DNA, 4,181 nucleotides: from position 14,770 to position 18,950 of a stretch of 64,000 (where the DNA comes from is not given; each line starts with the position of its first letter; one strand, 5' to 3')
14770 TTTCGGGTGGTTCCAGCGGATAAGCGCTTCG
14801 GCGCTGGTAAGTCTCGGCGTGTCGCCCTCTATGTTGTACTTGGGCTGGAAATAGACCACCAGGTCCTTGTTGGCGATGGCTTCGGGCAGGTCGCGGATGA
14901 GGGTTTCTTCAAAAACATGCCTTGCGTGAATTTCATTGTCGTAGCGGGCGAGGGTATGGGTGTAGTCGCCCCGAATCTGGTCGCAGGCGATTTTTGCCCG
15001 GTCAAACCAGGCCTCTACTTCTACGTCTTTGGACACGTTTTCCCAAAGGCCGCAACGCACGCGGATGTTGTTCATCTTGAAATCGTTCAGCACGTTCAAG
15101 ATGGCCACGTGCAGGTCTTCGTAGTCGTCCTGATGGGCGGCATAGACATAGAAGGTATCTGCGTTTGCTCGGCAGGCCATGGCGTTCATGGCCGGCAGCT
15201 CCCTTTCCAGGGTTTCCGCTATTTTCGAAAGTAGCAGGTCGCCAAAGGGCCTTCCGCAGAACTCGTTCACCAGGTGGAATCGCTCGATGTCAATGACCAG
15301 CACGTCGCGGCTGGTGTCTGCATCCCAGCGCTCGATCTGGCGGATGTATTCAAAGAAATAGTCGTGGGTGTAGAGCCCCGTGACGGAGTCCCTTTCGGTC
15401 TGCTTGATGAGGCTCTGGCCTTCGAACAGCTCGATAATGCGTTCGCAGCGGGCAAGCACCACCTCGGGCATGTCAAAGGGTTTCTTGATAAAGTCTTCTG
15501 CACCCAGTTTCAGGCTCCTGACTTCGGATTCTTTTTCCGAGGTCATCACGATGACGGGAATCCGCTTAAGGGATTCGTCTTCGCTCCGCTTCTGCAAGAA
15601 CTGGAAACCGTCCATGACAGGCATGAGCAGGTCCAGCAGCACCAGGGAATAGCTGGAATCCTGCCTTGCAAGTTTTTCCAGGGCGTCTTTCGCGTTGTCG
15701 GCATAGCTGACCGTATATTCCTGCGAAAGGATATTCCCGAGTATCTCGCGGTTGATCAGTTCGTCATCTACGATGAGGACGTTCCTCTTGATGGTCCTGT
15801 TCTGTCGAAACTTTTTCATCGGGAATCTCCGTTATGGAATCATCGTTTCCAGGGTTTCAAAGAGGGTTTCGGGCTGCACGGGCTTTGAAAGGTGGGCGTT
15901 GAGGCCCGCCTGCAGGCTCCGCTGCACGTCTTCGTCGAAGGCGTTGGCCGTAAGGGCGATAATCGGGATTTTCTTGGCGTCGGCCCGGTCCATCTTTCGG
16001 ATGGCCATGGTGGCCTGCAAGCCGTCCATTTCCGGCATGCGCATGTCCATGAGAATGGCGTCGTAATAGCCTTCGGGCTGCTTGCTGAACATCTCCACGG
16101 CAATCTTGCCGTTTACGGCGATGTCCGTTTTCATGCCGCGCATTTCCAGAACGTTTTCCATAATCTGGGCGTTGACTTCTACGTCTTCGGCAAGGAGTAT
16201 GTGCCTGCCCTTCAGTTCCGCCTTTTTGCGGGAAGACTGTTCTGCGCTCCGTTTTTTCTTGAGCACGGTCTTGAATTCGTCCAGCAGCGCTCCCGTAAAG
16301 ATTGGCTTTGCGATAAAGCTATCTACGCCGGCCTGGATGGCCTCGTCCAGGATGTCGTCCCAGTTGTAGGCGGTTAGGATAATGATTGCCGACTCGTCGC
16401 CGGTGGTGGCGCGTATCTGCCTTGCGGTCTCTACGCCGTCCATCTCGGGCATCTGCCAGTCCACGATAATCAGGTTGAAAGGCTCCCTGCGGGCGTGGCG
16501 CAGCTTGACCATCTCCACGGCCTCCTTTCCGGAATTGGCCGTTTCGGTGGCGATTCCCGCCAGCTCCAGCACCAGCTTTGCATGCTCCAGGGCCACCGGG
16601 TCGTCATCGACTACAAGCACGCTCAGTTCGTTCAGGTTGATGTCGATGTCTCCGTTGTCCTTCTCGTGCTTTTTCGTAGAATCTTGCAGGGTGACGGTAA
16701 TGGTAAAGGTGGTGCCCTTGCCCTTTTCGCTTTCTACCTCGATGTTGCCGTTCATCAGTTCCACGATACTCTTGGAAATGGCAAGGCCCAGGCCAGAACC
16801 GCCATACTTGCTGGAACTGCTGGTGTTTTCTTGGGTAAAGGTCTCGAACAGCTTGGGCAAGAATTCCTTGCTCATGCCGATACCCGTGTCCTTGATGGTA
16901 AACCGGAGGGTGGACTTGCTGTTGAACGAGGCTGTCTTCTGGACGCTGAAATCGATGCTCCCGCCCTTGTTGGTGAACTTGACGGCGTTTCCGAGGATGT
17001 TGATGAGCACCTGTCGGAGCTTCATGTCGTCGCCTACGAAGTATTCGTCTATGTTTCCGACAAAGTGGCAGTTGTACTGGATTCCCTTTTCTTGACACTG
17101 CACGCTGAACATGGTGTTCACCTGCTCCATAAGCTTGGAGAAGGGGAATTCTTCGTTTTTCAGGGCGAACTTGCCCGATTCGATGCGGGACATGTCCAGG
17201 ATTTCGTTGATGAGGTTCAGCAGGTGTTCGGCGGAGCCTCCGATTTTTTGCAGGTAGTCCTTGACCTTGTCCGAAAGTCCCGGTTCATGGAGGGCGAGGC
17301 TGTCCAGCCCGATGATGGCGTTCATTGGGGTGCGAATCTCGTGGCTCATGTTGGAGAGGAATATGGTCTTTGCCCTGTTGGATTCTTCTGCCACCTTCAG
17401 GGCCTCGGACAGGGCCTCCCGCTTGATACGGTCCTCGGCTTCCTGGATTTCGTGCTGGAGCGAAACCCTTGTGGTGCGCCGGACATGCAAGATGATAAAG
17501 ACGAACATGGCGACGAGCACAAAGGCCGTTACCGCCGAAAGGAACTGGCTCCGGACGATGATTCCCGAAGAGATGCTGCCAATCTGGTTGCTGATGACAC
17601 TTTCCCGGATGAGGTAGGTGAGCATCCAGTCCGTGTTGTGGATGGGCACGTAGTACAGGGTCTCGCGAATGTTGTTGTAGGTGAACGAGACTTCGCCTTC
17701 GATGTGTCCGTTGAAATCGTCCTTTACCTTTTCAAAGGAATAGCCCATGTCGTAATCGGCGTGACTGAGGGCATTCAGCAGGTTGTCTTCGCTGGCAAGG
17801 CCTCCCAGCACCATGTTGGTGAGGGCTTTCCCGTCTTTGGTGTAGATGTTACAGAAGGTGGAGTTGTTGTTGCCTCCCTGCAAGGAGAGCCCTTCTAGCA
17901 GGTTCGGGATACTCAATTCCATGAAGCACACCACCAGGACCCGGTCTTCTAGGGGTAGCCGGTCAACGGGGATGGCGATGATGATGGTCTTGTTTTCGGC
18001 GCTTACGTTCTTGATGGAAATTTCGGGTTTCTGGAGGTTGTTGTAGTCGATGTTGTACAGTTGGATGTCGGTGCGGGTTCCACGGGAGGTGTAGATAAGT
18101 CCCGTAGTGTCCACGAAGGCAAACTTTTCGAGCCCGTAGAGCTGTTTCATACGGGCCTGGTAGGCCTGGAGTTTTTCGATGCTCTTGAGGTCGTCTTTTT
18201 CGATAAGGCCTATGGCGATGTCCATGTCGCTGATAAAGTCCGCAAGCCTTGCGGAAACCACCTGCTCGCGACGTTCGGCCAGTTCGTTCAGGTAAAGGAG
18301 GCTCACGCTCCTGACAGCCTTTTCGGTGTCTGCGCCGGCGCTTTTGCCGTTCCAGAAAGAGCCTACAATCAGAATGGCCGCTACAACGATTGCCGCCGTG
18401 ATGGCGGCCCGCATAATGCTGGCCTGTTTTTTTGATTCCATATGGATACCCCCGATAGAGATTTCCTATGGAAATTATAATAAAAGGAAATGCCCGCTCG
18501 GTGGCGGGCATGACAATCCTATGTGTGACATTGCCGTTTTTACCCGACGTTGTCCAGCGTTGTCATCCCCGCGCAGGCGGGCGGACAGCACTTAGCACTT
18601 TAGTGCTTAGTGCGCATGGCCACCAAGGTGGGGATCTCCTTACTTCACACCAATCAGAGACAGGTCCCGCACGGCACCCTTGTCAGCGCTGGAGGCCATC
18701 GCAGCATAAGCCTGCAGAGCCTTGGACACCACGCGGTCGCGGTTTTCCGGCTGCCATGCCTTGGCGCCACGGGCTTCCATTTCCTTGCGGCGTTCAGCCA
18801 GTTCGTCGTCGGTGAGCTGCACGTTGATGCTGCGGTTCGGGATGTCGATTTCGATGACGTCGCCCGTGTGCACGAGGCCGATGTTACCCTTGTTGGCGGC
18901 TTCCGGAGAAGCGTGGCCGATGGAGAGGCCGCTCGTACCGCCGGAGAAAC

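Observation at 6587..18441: Six-gene operon: four hybrid kinases with different sensor modules, one Hpt, and one REC-(degenerate GGDEF)-EAL output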

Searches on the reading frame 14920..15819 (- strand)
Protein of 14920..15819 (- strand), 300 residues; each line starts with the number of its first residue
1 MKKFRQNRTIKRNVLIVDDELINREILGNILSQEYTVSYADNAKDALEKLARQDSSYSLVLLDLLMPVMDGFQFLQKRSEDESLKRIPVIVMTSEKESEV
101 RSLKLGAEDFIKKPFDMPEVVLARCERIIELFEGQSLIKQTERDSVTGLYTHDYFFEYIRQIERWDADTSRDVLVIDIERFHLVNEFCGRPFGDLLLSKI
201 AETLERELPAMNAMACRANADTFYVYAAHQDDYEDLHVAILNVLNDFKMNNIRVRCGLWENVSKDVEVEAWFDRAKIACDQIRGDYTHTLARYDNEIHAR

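Call 68: search_protein_representatives(protein=window:14920-15819:-)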
Query: 300 residues. Proteins with E-value up to 0.001 (for the whole library): 428282; up to 1e-10: 61520; up to 1e-30: 934. The best 150 are listed.
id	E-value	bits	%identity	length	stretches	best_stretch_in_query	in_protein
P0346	1.6e-139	480.5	72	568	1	1-300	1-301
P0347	8.9e-82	291.1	34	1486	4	13-298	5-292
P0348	1.5e-77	277.2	35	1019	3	10-297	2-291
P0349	1.1e-76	274.3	37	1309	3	11-298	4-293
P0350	1.1e-75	271.1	45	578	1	7-295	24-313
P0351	1.1e-75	271.0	33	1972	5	12-297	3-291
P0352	1.3e-75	270.9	42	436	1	10-299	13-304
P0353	4.8e-74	265.7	38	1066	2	12-299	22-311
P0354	2.0e-73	263.6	44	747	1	10-298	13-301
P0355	7.1e-73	261.8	36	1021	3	11-298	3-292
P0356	8.6e-73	261.6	45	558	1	6-294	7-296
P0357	2.9e-72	259.9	46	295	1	11-296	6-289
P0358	4.8e-72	259.1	37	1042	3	11-297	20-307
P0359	6.5e-72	258.7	44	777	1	10-298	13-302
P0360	6.9e-72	258.6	31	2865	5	9-130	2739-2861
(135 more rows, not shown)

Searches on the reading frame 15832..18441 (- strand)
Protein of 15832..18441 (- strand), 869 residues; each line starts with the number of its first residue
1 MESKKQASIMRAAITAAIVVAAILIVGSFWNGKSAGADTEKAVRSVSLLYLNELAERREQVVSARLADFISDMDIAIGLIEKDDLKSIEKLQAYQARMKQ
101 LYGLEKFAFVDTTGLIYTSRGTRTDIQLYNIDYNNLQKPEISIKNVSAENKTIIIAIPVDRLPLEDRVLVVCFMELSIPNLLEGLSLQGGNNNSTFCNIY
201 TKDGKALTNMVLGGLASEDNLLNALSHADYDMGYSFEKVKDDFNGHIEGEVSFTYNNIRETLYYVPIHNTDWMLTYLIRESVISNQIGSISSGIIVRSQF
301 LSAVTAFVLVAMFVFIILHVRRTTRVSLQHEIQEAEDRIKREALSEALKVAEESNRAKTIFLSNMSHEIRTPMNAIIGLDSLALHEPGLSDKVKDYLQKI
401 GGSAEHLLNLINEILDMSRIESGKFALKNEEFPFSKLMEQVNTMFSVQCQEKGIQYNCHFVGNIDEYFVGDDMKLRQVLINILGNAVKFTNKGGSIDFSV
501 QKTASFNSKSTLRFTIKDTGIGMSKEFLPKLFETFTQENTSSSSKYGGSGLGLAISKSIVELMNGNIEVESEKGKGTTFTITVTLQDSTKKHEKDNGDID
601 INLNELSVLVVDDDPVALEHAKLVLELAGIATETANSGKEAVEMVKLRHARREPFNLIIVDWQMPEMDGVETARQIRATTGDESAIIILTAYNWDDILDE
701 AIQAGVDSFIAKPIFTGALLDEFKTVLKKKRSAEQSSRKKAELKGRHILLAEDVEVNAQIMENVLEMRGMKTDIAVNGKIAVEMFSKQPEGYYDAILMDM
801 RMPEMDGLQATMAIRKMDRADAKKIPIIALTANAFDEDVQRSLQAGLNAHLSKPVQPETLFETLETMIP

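Call 3: search_protein_families(library=pfam, proteins=[window:15832-18441:-], max_evalue=0.01)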
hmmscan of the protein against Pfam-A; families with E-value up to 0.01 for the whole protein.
window:15832-18441:- (869 aa): 5 families
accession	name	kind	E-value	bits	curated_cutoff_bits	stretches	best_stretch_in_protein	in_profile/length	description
PF00072.30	Response_reg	-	2.9e-49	166.3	30.2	2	608-721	1-108/111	Response regulator receiver domain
PF02518.31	HATPase_c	-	2.5e-31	108.8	26.4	1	470-585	1-109/111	Histidine kinase-, DNA gyrase B-, and HSP90-like ATPase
PF00512.31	HisKA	-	1.3e-17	64.1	26.9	1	358-423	2-66/66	His Kinase A (phospho-acceptor) domain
PF13589.12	HATPase_c_3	-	2e-05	25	25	1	500-600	22-120/137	Histidine kinase-, DNA gyrase B-, and HSP90-like ATPase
PF23198.2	PDE8A_N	-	2.7e-05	24.5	29.6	0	627-693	32-94/147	PDE8A-like, N-terminal domain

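Call 47: search_protein_families(library=ncbifam, proteins=[window:15832-18441:-], max_evalue=0.00001)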
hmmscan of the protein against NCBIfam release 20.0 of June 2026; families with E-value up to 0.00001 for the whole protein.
window:15832-18441:- (869 aa): 150 families (the best 25 are shown)
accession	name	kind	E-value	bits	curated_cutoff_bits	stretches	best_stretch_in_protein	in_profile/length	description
TIGR02956.1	TMAO_torS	equivalog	3.3e-116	389.6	676.5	2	331-736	435-829/967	TMAO reductase system sensor histidine kinase/response regulator TorS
NF008318.0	PRK11107.1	equivalog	4.6e-106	355.9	890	3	344-593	279-526/920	two-component sensor histidine kinase BarA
NF041947.1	LuxQ_Vibrio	equivalog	4.7e-104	349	1200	2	346-725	460-837/843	quorum-sensing autoinducer 2 sensor kinase/phosphatase LuxQ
NF008302.0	PRK11091.1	equivalog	5.3e-102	342.4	838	2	351-740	276-656/779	aerobic respiration two-component sensor histidine kinase ArcB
NF011874.0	PRK15347.1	equivalog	1.6e-96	324.3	852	3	334-592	372-621/921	two component system sensor kinase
NF045901.1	HisKinLetSLeg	equivalog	1.9e-85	287.6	1650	3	328-640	265-571/906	two-component system sensor histidine kinase LetS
NF008099.0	PRK10841.1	equivalog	1.7e-82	277.6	920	3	338-595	449-700/949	two-component system sensor histidine kinase RcsC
NF038297.2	hybrid_HK_HrmK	equivalog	5.2e-79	266.5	725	2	341-714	218-595/607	hybrid histidine kinase/response regulator HrmK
NF008543.0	PRK11466.1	equivalog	4.9e-65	219.9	982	2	349-732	435-803/914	TMAO reductase system sensor histidine kinase/response regulator TorS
NF041832.1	near_NosP_CTERM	subfamily_domain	4.6e-61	206.9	400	2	352-714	1-357/370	NahK/ErcS family hybrid sensor histidine kinase/response regulator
NF007420.1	PRK09959.1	equivalog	3.9e-60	203.5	1995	2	331-726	687-1069/1197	acid-sensing system histidine kinase EvgS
NF041880.1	EPS_EpsF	equivalog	4.4e-53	180.5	900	3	346-581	265-489/492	response regulator EpsF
NF046044.1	PnpS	equivalog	4.5e-52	177.4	400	1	355-583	167-389/390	two-component system histidine kinase PnpS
NF047874.1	MASE3_PAS_HK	subfamily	5.8e-49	167.4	560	1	321-598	364-638/655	MASE3 domain-containing sensor histidine kinase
NF047465.1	hybrid_HK_LvrA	exception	3.9e-47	160.8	1200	1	343-591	187-428/819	hybrid histidine kinase/response regulator LvrA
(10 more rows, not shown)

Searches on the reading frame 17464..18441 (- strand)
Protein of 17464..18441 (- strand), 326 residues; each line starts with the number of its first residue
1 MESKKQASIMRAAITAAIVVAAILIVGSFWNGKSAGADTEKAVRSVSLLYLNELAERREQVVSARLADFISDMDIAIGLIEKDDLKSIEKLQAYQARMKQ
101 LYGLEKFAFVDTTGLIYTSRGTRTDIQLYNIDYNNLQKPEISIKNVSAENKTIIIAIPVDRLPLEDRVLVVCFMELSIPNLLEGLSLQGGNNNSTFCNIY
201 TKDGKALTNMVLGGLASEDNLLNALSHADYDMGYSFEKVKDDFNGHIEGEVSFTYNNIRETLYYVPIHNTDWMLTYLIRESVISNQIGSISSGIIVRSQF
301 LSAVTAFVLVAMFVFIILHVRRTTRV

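Call 11: search_protein_families(library=pfam, proteins=[window:17563-18360:-], max_evalue=10)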
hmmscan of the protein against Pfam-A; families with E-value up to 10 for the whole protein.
seq(266 aa): 4 families
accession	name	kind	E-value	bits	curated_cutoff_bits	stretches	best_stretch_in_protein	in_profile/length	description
PF22842.2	Pel9A-like_beta_helix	-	0.022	14.1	25.2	1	160-222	146-208/370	Pel9A-like, right handed beta helix region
PF20597.4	pAdhesive_15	-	0.033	14.5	23.8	1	63-131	111-180/254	Putative Ice-binding-like adhesive domain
PF10137.14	CAP12-PCTIR_TIR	-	0.18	12.2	24.7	1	19-70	25-76/119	CAP12/Pycsar effector protein, TIR domain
PF01990.22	ATP-synt_F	-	1.5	9.6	23.5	0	29-65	23-60/91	ATP synthase (F/14-kDa) subunit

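Call 20: find_homologous_proteins(query=window:17464-18441:-, max_evalue=0.001)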
Query seq(326 aa) (326 aa): 397 proteins with E <= 0.001 among 4606 candidates; the best 120 are listed.
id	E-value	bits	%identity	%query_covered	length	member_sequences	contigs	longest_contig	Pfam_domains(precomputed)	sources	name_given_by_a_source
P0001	4.6e-192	655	100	93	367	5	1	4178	-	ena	-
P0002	6.5e-126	438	62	100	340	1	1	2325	-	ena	-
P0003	2.6e-125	436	63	100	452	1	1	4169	-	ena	-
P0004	4.8e-122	425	61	99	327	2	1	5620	-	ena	-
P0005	2.8e-121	423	59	100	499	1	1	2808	-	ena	-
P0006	4.8e-121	422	59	100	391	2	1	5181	-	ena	-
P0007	3.7e-120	419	58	100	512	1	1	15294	-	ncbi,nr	ncbi:MAG: hypothetical protein IJ600_09900 [Lachnospiraceae bacterium]|nr:hypothetical protein [Lach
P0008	1.4e-119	417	60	97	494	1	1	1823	-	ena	-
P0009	2.0e-116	407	57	100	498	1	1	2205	PF02743.25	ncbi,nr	ncbi:MAG: hypothetical protein IJU25_08750, partial [Lachnospiraceae bacterium]|nr:hypothetical prot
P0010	2.1e-116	407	57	100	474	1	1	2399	-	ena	-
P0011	3.9e-116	406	60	94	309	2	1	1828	-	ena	-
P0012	5.1e-116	405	58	100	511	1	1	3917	-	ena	-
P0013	6.2e-116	405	58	100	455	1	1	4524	-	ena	-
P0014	7.0e-116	405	59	97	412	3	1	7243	-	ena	-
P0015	1.0e-115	404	60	98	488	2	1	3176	-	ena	-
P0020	5.2e-114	399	57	98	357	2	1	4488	PF02743.25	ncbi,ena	-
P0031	1.8e-108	381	59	90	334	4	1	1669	PF02743.25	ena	-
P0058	1.2e-100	355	55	94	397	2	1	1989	PF02743.25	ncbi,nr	ncbi:MAG: hypothetical protein IKP71_03395, partial [Candidatus Riflebacteria bacterium]|nr:hypothet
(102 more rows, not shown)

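Call 32: predict_structure(alignment_id=A1)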
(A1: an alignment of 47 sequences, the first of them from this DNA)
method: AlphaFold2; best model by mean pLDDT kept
length: 326 residues; sequences in the alignment: 47
mean_pLDDT: 85.2   pTM: 0.70
mean pLDDT of the five models: 85.2, 83.6, 83.2, 81.7, 79.8
residues with pLDDT >= 90: 140; 70-90: 158; 50-70: 26; < 50: 2
segments of 3 or more residues with pLDDT < 50: none
pLDDT, mean of each block of 10 residues (from residue 1): 67 82 82 77 79 85 91 94 94 95 92 95 91 91 85 92 93 90 62 74 86 82 93 93 94 89 91 88 69 75 82 83 69
secondary structure, 60 per line:
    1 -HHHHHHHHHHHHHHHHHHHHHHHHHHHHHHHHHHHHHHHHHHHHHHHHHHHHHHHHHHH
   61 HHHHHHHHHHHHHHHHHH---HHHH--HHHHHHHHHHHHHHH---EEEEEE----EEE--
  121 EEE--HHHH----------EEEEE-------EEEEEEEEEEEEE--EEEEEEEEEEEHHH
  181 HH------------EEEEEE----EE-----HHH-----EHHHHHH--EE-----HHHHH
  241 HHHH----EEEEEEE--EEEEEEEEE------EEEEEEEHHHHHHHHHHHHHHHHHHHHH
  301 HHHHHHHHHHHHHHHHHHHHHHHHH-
elements in order: H2-78 H82-85 H88-102 E106-111 E116-118 E121-123 H126-129 E140-144 E152-164 E167-177 H178-182 E195-200 H221-226 H236-244 E249-255 E258-266 E273-279 H280-325

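Call 37: fold_search(model_id=the predicted structure, library=pdb)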
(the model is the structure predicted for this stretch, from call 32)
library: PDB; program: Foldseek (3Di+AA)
matches with E <= 10: 1197; with E <= 0.001: 116
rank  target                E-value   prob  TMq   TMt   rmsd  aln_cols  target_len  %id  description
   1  9a65_B                1.4e-11  1.00  0.63  0.34   6.9       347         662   14  Integrative model of YVAQ-MCPB by crosslinking MS and deep learning (released 2024-09-18)
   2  8bmv_A                4.5e-10  1.00  0.46  0.58   5.9       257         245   18  Ligand binding domain of the P. Putida receptor McpH in complex with Uric acid (released 2024-07-24)
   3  8bmv_B                6.1e-10  1.00  0.41  0.51   8.8       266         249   17  Ligand binding domain of the P. Putida receptor McpH in complex with Uric acid (released 2024-07-24)
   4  4xmq_A                1.5e-09  1.00  0.47  0.58   5.7       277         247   11  Crystal structure of the sensory domain of the Campylobacter jejuni chemoreceptor Tlp3 (CcmL) (released 2015-11-04)
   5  4xmr_A                1.9e-09  1.00  0.44  0.55   6.1       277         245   11  Crystal structure of the sensory domain of the Campylobacter jejuni chemoreceptor Tlp3 (CcmL) with isoleucine bound. (released 2015-11-04)
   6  6ior_A                2.5e-09  1.00  0.49  0.64   6.1       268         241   12  The ligand binding domain of Mlp24 with asparagine (released 2019-03-20)
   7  6w3p_A                2.5e-09  1.00  0.44  0.56   6.4       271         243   11  Crystal structure of ligand-binding domain of Campylobacter jejuni chemoreceptor Tlp3 in complex with beta-methylnorle (released 2020-05-20)
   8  6w3o_A                2.6e-09  1.00  0.44  0.55   6.4       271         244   11  Crystal structure of ligand-binding domain of Campylobacter jejuni chemoreceptor Tlp3 in complex with 4-methylisoleuci (released 2020-05-20)
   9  4xmr_B                2.8e-09  1.00  0.40  0.50  10.2       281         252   12  Crystal structure of the sensory domain of the Campylobacter jejuni chemoreceptor Tlp3 (CcmL) with isoleucine bound. (released 2015-11-04)
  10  6w3r_A                2.9e-09  1.00  0.45  0.56   6.3       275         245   12  Crystal structure of ligand-binding domain of Campylobacter jejuni chemoreceptor Tlp3 in complex with 3-methylisoleuci (released 2020-05-20)
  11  6ioq                  3.7e-09  1.00  0.48  0.64   6.3       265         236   12  The ligand binding domain of Mlp24 with glycine (released 2019-03-06)
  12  6w3r_B                3.7e-09  1.00  0.39  0.48  10.8       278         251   11  Crystal structure of ligand-binding domain of Campylobacter jejuni chemoreceptor Tlp3 in complex with 3-methylisoleuci (released 2020-05-20)
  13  6ior_C                6.1e-09  1.00  0.48  0.62   6.2       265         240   12  The ligand binding domain of Mlp24 with asparagine (released 2019-03-20)
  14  9a69_B                6.9e-09  1.00  0.55  0.30   8.3       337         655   13  Integrative model of MCPB-MCPC by crosslinking MS and deep learning (released 2024-09-18)
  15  6ios                  8.3e-09  1.00  0.47  0.62   6.6       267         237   13  The ligand binding domain of Mlp24 with proline (released 2019-03-06)
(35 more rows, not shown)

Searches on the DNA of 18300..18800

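Call 71: search_rna_families(source=window, start=18300, end=18800, threshold=evalue, max_evalue=1)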
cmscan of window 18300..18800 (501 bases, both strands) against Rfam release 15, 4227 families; matches with E-value up to 1: 1.
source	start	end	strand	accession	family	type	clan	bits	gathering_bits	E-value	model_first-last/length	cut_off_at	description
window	18484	18631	-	RF00513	Trp_leader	Cis-reg; leader;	-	20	41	0.15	1-100/100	no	Tryptophan operon leader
